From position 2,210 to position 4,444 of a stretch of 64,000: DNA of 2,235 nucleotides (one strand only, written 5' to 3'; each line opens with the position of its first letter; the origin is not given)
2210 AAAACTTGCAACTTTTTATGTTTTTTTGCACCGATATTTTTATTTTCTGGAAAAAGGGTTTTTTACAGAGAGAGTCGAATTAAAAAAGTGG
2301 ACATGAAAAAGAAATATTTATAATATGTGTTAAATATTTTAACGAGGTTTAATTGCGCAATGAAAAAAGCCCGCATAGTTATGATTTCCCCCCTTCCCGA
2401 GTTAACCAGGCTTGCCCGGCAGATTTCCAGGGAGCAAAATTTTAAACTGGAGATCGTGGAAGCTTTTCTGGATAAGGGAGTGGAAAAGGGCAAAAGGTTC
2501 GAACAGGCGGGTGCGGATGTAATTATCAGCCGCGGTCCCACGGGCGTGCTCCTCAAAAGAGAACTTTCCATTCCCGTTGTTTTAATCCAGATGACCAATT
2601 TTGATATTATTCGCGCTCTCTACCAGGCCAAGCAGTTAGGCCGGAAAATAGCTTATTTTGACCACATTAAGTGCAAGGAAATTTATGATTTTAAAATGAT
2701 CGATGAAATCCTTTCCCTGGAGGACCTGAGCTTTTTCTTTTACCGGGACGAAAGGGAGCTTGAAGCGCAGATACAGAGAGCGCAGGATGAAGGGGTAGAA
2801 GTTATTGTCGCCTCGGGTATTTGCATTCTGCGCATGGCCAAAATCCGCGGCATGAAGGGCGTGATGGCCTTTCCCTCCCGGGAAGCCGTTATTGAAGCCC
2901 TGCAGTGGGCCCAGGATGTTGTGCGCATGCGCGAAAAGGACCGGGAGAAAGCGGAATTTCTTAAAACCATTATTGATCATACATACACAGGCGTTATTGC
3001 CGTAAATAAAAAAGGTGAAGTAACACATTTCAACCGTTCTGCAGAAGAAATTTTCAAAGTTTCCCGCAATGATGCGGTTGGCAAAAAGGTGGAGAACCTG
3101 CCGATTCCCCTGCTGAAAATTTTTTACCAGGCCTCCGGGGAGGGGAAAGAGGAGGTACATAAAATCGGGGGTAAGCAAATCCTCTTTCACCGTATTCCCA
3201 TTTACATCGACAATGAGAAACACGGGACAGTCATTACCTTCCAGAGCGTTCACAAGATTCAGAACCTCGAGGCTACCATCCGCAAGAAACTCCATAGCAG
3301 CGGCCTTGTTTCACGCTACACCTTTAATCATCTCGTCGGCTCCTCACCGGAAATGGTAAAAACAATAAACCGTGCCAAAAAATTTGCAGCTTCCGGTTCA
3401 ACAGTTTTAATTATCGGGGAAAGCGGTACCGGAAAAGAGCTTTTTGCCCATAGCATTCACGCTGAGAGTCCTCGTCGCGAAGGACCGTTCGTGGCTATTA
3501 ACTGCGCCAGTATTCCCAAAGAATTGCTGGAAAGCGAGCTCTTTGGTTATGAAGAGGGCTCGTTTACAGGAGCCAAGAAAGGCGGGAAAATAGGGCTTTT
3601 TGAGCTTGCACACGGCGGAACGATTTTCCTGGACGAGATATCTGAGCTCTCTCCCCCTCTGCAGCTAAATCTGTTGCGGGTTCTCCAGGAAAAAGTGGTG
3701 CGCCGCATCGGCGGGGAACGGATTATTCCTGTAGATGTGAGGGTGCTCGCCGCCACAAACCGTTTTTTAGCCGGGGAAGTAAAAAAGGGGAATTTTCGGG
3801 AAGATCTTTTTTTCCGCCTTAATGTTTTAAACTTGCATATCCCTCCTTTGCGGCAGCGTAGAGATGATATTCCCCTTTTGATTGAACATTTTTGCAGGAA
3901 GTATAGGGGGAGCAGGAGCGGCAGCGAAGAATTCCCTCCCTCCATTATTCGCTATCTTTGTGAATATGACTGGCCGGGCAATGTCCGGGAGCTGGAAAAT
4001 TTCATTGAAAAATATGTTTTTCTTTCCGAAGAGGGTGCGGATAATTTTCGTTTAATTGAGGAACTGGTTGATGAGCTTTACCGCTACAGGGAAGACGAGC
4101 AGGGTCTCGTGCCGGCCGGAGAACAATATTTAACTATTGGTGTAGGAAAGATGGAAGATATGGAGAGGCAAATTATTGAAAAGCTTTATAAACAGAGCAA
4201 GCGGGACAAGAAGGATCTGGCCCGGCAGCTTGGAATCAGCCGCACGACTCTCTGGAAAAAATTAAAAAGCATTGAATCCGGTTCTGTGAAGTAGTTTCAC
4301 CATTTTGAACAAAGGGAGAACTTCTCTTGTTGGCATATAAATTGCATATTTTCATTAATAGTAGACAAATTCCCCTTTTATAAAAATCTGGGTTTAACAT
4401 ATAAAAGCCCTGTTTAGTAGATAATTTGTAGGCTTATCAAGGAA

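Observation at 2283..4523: A 19-bp element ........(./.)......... occurs twice, upstream of the sigma-54 activator gene and upstream of its presumed target operon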

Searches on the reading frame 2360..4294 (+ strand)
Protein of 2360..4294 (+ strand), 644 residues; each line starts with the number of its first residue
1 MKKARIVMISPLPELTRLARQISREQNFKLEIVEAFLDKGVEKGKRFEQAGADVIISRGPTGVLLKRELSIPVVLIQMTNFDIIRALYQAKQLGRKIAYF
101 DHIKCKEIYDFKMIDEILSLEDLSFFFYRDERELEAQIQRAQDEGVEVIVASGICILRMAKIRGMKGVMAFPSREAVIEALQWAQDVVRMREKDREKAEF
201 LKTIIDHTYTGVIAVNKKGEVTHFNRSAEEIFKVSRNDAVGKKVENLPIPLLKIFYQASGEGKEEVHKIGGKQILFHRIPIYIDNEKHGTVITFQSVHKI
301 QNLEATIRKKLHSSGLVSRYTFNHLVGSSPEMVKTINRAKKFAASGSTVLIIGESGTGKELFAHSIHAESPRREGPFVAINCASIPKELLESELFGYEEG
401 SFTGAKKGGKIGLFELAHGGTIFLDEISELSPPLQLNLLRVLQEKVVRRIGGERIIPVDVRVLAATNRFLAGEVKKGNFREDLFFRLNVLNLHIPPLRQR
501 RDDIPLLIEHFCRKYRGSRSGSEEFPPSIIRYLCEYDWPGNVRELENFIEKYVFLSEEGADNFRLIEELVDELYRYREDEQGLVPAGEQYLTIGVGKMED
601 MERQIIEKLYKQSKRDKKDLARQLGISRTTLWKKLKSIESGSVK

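Call 8: search_protein_families(library=pfam, proteins=[window:2360-4294:+])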
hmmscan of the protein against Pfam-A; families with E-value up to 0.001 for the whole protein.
window:2360-4294:+ (644 aa): 13 families
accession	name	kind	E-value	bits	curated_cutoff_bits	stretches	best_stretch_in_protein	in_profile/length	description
PF00158.32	Sigma54_activat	-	1.2e-67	227.2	20.2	1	325-492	1-167/168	Sigma-54 interaction domain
PF06506.16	PrpR_N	-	3e-35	121.7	29.1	1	25-193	2-166/167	Propionate catabolism activator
PF14532.12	Sigma54_activ_2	-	1.8e-20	74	25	1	326-497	1-138/138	Sigma-54 interaction domain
PF25601.1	AAA_lid_14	-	1.3e-19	70.3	27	1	498-559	1-63/87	AAA+ ATPase lid domain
PF00989.32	PAS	-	1.9e-07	31.5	22.6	1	199-246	1-48/113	PAS fold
PF02954.25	HTH_8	-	2.2e-07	30.9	22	1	598-636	2-40/42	Bacterial regulatory protein, Fis family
PF01078.27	Mg_chelatase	-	5.5e-06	26.4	20.3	0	403-476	91-166/207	Magnesium chelatase, subunit ChlI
PF07728.20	AAA_5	-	1.7e-05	25.3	22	1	349-468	2-123/139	AAA domain (dynein-related subfamily)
PF08279.18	HTH_11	-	2.7e-05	24.4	25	1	603-640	3-41/55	HTH domain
PF00004.35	AAA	-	4.5e-05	24.3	21.2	1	349-469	1-111/131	ATPase family associated with various cellular activities (AAA)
PF13188.13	PAS_8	-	4.7e-05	23.6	21.8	1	199-247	1-47/65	PAS domain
PF18024.7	HTH_50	-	0.00017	21.7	27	1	598-636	8-45/50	Helix-turn-helix domain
PF13426.13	PAS_9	-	0.00034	21.3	27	0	212-291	4-91/103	PAS domain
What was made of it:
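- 2360..4294 (+): Enhancer-binding protein, 644 aa: PrpR_N + PAS + sigma-54 AAA+ + HTH_8. Walker A at 3416-3439, GSFTGA loop at 3557-3574, arginine finger R486 at 3815-3817. Pfam (call 8).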

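Call 11: find_homologous_proteins(query=window:2360-4294:+, max_evalue=1e-50)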
Query window:2360-4294:+ (644 aa): 7996 proteins with E <= 1e-50 among 8000 candidates; the best 120 are listed.
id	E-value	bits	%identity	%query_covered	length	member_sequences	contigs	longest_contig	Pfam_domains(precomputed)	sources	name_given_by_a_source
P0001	0.0e+0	1355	95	100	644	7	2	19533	PF08279.19,PF00158.33,PF06506.17,PF25601.2,PF02954.26,PF00989.32,PF14532.13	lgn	-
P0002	0.0e+0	1282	90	99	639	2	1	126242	PF13596.13,PF13188.14,PF00158.33,PF06506.17,PF25601.2,PF02954.26,PF00989.32,PF14532.13,PF01078.28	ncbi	-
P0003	0.0e+0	1197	86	95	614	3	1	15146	PF00158.33,PF06506.17,PF25601.2,PF00989.32,PF14532.13,PF07728.21,PF01078.28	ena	-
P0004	0.0e+0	1062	75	99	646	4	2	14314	PF08279.19,PF00158.33,PF06506.17,PF25601.2,PF02954.26,PF00004.36,PF14532.13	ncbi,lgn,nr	ncbi:MAG: AAA family ATPase [Dethiobacter sp.]|nr:MAG: AAA family ATPase [Dethiobacter sp.]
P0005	0.0e+0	1043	73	99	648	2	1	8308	PF13188.14,PF00158.33,PF06506.17,PF25601.2,PF02954.26,PF08448.17,PF00004.36,PF00989.32,PF14532.13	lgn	-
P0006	0.0e+0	1038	73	100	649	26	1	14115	PF08279.19,PF00158.33,PF06506.17,PF25601.2,PF02954.26,PF00004.36,PF14532.13,PF07728.21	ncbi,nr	ncbi:MAG: sigma 54-interacting transcriptional regulator [Firmicutes bacterium]|nr:sigma 54-interact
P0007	2.2e-292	989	70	99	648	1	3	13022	PF13188.14,PF00158.33,PF06506.17,PF25601.2,PF02954.26,PF00004.36,PF00989.32,PF14532.13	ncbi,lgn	-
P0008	3.3e-292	989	69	99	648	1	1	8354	PF08279.19,PF13188.14,PF00158.33,PF06506.17,PF25601.2,PF02954.26,PF00004.36,PF00989.32,PF14532.13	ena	-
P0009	3.0e-287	972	70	100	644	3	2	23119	PF13412.13,PF00158.33,PF06506.17,PF25601.2,PF02954.26,PF00004.36,PF14532.13,PF07728.21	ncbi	ncbi:MAG: sigma 54-interacting transcriptional regulator [Bacillota bacterium]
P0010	3.3e-285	966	68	99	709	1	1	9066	PF08279.19,PF00158.33,PF06506.17,PF25601.2,PF02954.26,PF00004.36,PF00989.32,PF14532.13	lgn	-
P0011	2.5e-282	956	68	99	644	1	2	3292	PF13412.13,PF08279.19,PF00158.33,PF06506.17,PF25601.2,PF02954.26,PF00004.36,PF14532.13,PF07728.21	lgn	-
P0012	1.7e-281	953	68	99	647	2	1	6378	PF08279.19,PF00158.33,PF06506.17,PF25601.2,PF02954.26,PF00989.32,PF14532.13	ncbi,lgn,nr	ncbi:MAG: sigma 54-interacting transcriptional regulator [Bacillota bacterium]|nr:sigma 54-interacti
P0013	2.4e-280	950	69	98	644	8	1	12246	PF13412.13,PF08279.19,PF00158.33,PF06506.17,PF25601.2,PF02954.26,PF00004.36,PF14532.13,PF07728.21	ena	-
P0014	2.8e-280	949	68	99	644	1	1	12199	PF00158.33,PF06506.17,PF25601.2,PF00004.36,PF14532.13,PF07728.21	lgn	-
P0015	2.2e-279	946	67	99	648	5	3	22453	PF13412.13,PF08279.19,PF00158.33,PF06506.17,PF25601.2,PF02954.26,PF18024.8,PF00004.36,PF14532.13,PF07728.21,PF01078.28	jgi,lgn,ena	-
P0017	2.3e-278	943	66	99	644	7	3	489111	PF00158.33,PF06506.17,PF25601.2,PF02954.26,PF00004.36,PF00989.32,PF14532.13,PF07728.21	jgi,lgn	jgi:transcriptional regulator with PAS, ATPase and Fis domain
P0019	1.2e-274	931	66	99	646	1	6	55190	PF00158.33,PF06506.17,PF25601.2,PF14532.13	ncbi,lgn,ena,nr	ncbi:MAG: sigma 54-interacting transcriptional regulator [Firmicutes bacterium]|nr:sigma 54-interact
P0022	4.9e-271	919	65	99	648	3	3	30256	PF00158.33,PF06506.17,PF25601.2,PF02954.26,PF14532.13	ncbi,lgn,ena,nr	ncbi:MAG: sigma 54-interacting transcriptional regulator [Firmicutes bacterium]|nr:sigma 54-interact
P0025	1.2e-266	904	63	100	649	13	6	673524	PF08279.19,PF00158.33,PF06506.17,PF25601.2,PF02954.26,PF00989.32,PF14532.13,PF07728.21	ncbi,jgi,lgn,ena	ncbi:MAG: sigma 54-interacting transcriptional regulator [Dethiobacteria bacterium]|jgi:PAS domain S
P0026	1.5e-265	901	63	99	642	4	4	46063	PF00158.33,PF06506.17,PF25601.2,PF02954.26,PF00989.32,PF14532.13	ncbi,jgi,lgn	ncbi:MAG: sigma 54-interacting transcriptional regulator [Dethiobacteria bacterium]|jgi:transcriptio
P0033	4.8e-195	668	49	98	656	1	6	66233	PF13188.14,PF00158.33,PF06506.17,PF25601.2,PF02954.26,PF00989.32,PF14532.13,PF01078.28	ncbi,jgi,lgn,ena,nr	ncbi:MAG: sigma 54-interacting transcriptional regulator [Dethiobacter sp.]|jgi:PAS domain S-box-con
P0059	3.8e-180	619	46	98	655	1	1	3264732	PF00158.33,PF07724.21,PF06506.17,PF25601.2,PF02954.26,PF14532.13,PF07728.21,PF01078.28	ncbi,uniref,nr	ncbi:sigma-54-dependent Fis family transcriptional regulator [Natranaerofaba carboxydovora]|uniref:s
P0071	1.4e-174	600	48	99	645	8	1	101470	PF13426.14,PF00158.33,PF07724.21,PF06506.17,PF25601.2,PF02954.26,PF00989.32,PF14532.13,PF07728.21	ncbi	ncbi:sigma 54-interacting transcriptional regulator [Carboxydocella sporoproducens]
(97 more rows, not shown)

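Call 13: find_related_loci(query=window:2360-4294:+, collection=genome_contigs, flank=6000)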
Query window:2360-4294:+ (644 aa) in genome_contigs; peptide patterns used: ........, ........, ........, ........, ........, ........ (x = any residue, [..] = any of these).
47 stretches matched a pattern; 5 encode a relative of the query (tblastn E <= 1e-3); 5 distinct loci.
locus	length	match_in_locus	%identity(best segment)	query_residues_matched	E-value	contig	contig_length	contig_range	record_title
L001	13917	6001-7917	90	1-639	0e+0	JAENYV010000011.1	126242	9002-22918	MAG: Dethiobacter alkaliphilus isolate BL5_bin.7 BL5_bin7_NODE_70_length_126242_cov_23.238495, whole genome shotgun sequ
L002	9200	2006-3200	87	1-644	2e-88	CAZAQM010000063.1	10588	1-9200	MAG TPA_asm: uncultured Dethiobacter sp. isolate binchicken_co39_531 genome assembly, contig: NODE_14808_length_10588_co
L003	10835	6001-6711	52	320-556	8e-73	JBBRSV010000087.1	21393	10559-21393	MAG: Chitinophagales bacterium isolate La2_metabat2.146 La2_metabat2.146_K_2351921L21393_cov_49.2084, whole genome shotg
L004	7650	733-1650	42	319-635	2e-68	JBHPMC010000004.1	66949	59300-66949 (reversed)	Candidatus Margulisiibacteriota bacterium isolate SAG AM-324-J15 AM-324-J15_NODE_4, whole genome shotgun sequence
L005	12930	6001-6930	42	324-636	2e-68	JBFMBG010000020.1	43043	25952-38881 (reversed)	MAG: Bacillota bacterium isolate MAG158 MAG158_20, whole genome shotgun sequence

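Call 14: find_related_loci(query=window:2360-4294:+, collection=metagenome_contigs, flank=6000)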
Query window:2360-4294:+ (644 aa) in metagenome_contigs; peptide patterns used: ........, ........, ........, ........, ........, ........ (x = any residue, [..] = any of these).
67 stretches matched a pattern; 2 encode a relative of the query (tblastn E <= 1e-3); 2 distinct loci.
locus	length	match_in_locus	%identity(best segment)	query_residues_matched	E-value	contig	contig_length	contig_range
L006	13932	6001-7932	99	1-644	0e+0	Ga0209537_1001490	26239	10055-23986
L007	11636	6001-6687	50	325-553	2e-68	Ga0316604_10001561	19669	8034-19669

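Call 15: find_encoding_contigs(protein=P0004, flank=5000, max_places=1)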
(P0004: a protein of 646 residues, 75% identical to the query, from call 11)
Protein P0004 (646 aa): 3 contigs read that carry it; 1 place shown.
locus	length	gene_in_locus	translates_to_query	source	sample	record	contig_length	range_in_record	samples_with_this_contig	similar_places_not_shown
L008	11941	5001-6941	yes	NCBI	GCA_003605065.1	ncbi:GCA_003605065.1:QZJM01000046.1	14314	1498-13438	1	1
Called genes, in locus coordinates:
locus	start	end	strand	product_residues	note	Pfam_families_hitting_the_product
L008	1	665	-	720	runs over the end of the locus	PF02861:Clp_N, PF13191:AAA_16 (weak), PF23569:NBD_SMAX1, PF00004:AAA, PF17871:AAA_lid_9, PF00004:AAA (weak), PF07724:AAA_2, PF07728:AAA_5, +9 more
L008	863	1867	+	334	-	PF27225:AF_1859_N, PF10040:CRISPR_Cas6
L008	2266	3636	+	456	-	PF00291:PALP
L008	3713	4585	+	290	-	PF01634:HisG, PF08029:HisG_C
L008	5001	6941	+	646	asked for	PF06506:PrpR_N, PF00158:Sigma54_activat, PF14532:Sigma54_activ_2, PF00004:AAA (weak), PF25601:AAA_lid_14, PF02954:HTH_8 (faint), PF08279:HTH_11 (weak)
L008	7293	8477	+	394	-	PF00108:Thiolase_N, PF00109:ketoacyl-synt, PF02803:Thiolase_C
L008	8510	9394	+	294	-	PF02737:3HCDH_N, PF00725:3HCDH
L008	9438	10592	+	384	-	PF02771:Acyl-CoA_dh_N, PF02770:Acyl-CoA_dh_M, PF00441:Acyl-CoA_dh_1, PF08028:Acyl-CoA_dh_2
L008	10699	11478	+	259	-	PF00378:ECH_1, PF16113:ECH_2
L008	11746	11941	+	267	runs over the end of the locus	PF09339:HTH_IclR, PF01047:MarR (weak), PF01978:TrmB (weak), PF01614:IclR_C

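Call 16: find_encoding_contigs(protein=P0006, flank=5000, max_places=1)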
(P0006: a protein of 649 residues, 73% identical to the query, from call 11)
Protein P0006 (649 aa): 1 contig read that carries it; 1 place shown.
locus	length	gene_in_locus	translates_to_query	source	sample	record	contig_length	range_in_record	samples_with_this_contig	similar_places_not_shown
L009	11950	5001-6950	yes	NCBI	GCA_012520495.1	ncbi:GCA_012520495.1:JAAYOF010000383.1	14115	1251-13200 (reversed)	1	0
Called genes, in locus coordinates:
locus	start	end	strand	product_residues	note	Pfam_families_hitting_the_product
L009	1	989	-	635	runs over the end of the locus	PF02861:Clp_N, PF13401:AAA_22 (faint), PF01637:ATPase_2 (faint), PF01695:IstB_IS21 (faint), PF13191:AAA_16 (weak), PF23569:NBD_SMAX1, PF00004:AAA, PF17871:AAA_lid_9, +5 more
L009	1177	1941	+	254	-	PF00850:Hist_deacetyl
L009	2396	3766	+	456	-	PF00291:PALP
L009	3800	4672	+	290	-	PF01634:HisG, PF08029:HisG_C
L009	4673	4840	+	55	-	-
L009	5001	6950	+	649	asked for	PF06506:PrpR_N, PF00158:Sigma54_activat, PF14532:Sigma54_activ_2, PF00004:AAA (weak), PF07728:AAA_5 (faint), PF25601:AAA_lid_14, PF02954:HTH_8 (weak), PF08279:HTH_11 (weak)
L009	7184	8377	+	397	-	PF00108:Thiolase_N, PF00109:ketoacyl-synt (weak), PF02803:Thiolase_C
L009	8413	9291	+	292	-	PF02737:3HCDH_N, PF00725:3HCDH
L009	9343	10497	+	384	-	PF02771:Acyl-CoA_dh_N, PF02770:Acyl-CoA_dh_M, PF00441:Acyl-CoA_dh_1, PF22924:ACOX_C_alpha1 (faint), PF08028:Acyl-CoA_dh_2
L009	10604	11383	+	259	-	PF00378:ECH_1, PF16113:ECH_2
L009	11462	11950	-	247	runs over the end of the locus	PF00037:Fer4 (weak), PF12797:Fer4_2 (weak), PF12837:Fer4_6 (weak), PF13237:Fer4_10 (weak), PF14697:Fer4_21 (weak), PF12838:Fer4_7 (weak), PF13187:Fer4_9 (weak), PF27217:AF_0155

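Call 17: find_encoding_contigs(protein=P0009, flank=5000, max_places=1)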
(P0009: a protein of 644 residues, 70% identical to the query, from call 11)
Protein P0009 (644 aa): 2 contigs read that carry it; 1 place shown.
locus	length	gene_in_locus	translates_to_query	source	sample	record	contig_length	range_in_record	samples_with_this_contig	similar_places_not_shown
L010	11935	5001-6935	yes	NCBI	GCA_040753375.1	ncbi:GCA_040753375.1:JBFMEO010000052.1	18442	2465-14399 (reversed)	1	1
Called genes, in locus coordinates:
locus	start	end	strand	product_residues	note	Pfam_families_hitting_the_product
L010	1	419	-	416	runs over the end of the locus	PF00817:IMS, PF11799:IMS_C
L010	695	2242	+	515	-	PF07075:NamZ_N, PF20732:NamZ_C, PF07833:Cu_amine_oxidN1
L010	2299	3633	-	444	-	PF09587:PGA_cap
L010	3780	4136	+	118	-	-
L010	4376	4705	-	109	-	-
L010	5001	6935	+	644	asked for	PF06506:PrpR_N, PF00158:Sigma54_activat, PF14532:Sigma54_activ_2, PF00004:AAA (weak), PF07728:AAA_5 (weak), PF25601:AAA_lid_14, PF02954:HTH_8 (weak), PF13412:HTH_24 (weak)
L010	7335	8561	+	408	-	PF00108:Thiolase_N, PF00109:ketoacyl-synt (weak), PF02803:Thiolase_C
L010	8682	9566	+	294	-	PF02737:3HCDH_N, PF00725:3HCDH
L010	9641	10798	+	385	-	PF02771:Acyl-CoA_dh_N, PF02770:Acyl-CoA_dh_M, PF00441:Acyl-CoA_dh_1, PF08028:Acyl-CoA_dh_2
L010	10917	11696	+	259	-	PF00378:ECH_1, PF16113:ECH_2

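Call 18: find_encoding_contigs(protein=P0017, flank=5000, max_places=1)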
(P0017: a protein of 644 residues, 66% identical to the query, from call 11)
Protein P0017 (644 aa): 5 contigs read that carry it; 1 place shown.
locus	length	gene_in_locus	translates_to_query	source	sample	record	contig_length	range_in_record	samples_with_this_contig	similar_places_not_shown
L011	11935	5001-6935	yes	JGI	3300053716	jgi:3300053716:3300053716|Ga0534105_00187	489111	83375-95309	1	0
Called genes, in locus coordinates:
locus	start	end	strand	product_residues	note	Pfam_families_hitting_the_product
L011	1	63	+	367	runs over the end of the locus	PF00155:Aminotran_1_2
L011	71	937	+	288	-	PF01656:CbiA, PF13500:AAA_26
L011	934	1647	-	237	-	PF04909:Amidohydro_2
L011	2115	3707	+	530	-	PF00291:PALP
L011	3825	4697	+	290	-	PF01634:HisG, PF08029:HisG_C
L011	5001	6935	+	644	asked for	PF06506:PrpR_N, PF00989:PAS (weak), PF00158:Sigma54_activat, PF14532:Sigma54_activ_2, PF00004:AAA (weak), PF07728:AAA_5 (faint), PF25601:AAA_lid_14, PF02954:HTH_8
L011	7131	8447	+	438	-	PF00108:Thiolase_N, PF00109:ketoacyl-synt (weak), PF02803:Thiolase_C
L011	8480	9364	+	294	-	PF02737:3HCDH_N, PF00725:3HCDH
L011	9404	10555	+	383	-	PF02771:Acyl-CoA_dh_N, PF02770:Acyl-CoA_dh_M, PF00441:Acyl-CoA_dh_1, PF08028:Acyl-CoA_dh_2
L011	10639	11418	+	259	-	PF00378:ECH_1, PF16113:ECH_2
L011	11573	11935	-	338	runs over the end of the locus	PF01926:MMR_HSR1, PF02421:FeoB_N (weak), PF16897:MMR_HSR1_Xtn (weak), PF02824:TGS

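Call 19: find_encoding_contigs(protein=P0025, flank=5000, max_places=1)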
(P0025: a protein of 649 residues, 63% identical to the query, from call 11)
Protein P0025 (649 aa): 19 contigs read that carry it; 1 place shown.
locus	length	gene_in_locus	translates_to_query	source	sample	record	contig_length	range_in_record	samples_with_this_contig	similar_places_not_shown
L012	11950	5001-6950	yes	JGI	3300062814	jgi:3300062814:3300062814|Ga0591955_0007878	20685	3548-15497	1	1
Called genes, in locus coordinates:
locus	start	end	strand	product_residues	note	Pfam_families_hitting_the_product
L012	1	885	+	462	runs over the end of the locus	PF02874:ATP-synt_ab_N, PF00006:ATP-synt_ab, PF22919:ATP-synt_VA_C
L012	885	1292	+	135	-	PF02823:ATP-synt_DE_N, PF00401:ATP-synt_DE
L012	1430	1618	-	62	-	-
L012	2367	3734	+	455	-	PF00291:PALP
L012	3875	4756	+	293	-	PF01634:HisG, PF08029:HisG_C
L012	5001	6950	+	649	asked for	PF06506:PrpR_N, PF00989:PAS (weak), PF00158:Sigma54_activat, PF14532:Sigma54_activ_2, PF07728:AAA_5 (weak), PF25601:AAA_lid_14, PF02954:HTH_8 (weak), PF08279:HTH_11 (faint)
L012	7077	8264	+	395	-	PF00108:Thiolase_N, PF00109:ketoacyl-synt (weak), PF02803:Thiolase_C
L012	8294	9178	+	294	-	PF02737:3HCDH_N, PF00725:3HCDH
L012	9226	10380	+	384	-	PF02771:Acyl-CoA_dh_N, PF02770:Acyl-CoA_dh_M, PF00441:Acyl-CoA_dh_1, PF22924:ACOX_C_alpha1 (faint), PF08028:Acyl-CoA_dh_2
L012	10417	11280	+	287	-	PF00378:ECH_1, PF16113:ECH_2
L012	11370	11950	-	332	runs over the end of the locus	PF01926:MMR_HSR1, PF02421:FeoB_N (weak), PF16897:MMR_HSR1_Xtn, PF02824:TGS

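Call 20: find_encoding_contigs(protein=P0015, flank=5000, max_places=1)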
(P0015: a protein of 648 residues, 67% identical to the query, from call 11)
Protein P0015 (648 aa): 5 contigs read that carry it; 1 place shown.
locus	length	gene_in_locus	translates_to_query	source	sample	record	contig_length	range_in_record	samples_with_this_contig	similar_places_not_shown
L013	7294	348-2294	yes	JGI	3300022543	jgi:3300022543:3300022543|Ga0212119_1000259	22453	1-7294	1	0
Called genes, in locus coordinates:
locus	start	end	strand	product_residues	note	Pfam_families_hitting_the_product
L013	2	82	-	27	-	?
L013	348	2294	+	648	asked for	PF06506:PrpR_N, PF00158:Sigma54_activat, PF14532:Sigma54_activ_2, PF00004:AAA (weak), PF07728:AAA_5 (weak), PF25601:AAA_lid_14, PF02954:HTH_8 (weak), PF08279:HTH_11 (weak), +3 more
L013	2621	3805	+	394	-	PF00108:Thiolase_N, PF00109:ketoacyl-synt (weak), PF02803:Thiolase_C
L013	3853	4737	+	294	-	PF02737:3HCDH_N, PF00725:3HCDH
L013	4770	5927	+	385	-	PF02771:Acyl-CoA_dh_N, PF02770:Acyl-CoA_dh_M, PF00441:Acyl-CoA_dh_1, PF08028:Acyl-CoA_dh_2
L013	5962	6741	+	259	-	PF00378:ECH_1, PF16113:ECH_2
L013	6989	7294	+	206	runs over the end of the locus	PF01891:CbiM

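Call 21: find_encoding_contigs(protein=P0019, flank=5000, max_places=1)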
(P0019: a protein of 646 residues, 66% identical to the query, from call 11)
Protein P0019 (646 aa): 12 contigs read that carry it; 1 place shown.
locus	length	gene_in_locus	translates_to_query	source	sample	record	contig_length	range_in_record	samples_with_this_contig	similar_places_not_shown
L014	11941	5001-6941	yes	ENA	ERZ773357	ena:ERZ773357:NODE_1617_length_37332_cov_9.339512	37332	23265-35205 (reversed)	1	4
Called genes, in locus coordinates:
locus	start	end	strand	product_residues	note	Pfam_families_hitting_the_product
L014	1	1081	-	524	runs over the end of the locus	PF13682:CZB, PF10046:BLOC1_2 (faint), PF00672:HAMP, PF00015:MCPsignal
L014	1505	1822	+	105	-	-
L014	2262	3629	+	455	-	PF00291:PALP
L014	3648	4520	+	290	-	PF01634:HisG, PF08029:HisG_C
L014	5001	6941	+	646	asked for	PF06506:PrpR_N, PF00158:Sigma54_activat, PF14532:Sigma54_activ_2, PF25601:AAA_lid_14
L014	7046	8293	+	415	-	PF00108:Thiolase_N, PF02803:Thiolase_C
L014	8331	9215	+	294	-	PF02737:3HCDH_N, PF00725:3HCDH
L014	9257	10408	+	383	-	PF02771:Acyl-CoA_dh_N, PF02770:Acyl-CoA_dh_M, PF00441:Acyl-CoA_dh_1, PF08028:Acyl-CoA_dh_2, PF21343:ACAD9-ACADV_C (weak)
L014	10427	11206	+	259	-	PF00378:ECH_1, PF16113:ECH_2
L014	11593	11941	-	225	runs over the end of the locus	PF00072:Response_reg, PF00196:GerE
